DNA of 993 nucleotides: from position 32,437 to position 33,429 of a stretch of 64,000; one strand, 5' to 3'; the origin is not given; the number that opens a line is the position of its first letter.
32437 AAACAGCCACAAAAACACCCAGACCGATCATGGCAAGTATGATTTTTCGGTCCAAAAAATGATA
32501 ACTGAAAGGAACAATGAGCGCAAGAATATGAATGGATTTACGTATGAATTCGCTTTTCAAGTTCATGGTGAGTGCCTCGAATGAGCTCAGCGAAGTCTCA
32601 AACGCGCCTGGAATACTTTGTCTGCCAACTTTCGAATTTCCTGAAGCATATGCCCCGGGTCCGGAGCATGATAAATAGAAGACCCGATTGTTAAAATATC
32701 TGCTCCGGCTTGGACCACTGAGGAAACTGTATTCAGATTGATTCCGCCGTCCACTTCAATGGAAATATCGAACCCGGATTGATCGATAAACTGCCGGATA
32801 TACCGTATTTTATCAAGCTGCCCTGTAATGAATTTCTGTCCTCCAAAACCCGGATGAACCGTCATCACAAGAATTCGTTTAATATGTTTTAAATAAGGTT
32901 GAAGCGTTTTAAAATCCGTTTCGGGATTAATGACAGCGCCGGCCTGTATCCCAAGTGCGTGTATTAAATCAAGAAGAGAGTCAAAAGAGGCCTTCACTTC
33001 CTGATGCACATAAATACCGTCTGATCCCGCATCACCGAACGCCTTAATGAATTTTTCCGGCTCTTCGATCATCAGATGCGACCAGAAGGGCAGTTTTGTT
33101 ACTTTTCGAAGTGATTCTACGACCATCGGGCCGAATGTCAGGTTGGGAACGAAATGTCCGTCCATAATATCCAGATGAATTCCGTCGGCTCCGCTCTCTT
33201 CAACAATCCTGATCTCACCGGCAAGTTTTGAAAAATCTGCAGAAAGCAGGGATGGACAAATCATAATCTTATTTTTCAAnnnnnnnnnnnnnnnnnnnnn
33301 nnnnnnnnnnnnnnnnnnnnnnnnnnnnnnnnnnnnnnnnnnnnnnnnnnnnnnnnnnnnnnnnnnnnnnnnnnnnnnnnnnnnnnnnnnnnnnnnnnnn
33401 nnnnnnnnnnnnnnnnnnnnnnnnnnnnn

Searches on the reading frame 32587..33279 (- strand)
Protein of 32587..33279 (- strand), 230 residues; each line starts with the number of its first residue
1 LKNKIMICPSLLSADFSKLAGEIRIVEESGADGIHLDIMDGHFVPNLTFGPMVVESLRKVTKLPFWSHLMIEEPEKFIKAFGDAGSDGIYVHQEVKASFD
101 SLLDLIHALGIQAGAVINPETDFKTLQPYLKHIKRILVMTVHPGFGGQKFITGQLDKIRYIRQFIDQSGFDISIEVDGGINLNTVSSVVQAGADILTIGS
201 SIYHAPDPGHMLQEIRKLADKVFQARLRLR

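Call 20: search_protein_families(library=pfam, proteins=[window:32587-33279:-])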
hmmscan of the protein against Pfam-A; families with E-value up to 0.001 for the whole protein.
window:32587-33279:- (230 aa): 3 families
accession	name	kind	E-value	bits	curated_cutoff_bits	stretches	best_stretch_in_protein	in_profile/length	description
PF00834.25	Ribul_P_3_epim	-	2.9e-69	232.9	21.1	1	7-203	2-198/198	Ribulose-phosphate 3 epimerase family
PF01729.25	QRPTase_C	-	0.00037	20.7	23.1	0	156-206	112-162/169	Quinolinate phosphoribosyl transferase, C-terminal domain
PF00215.30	OMPdecase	-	0.00099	19.5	27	0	168-214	173-220/221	Orotidine 5'-phosphate decarboxylase / HUMPS family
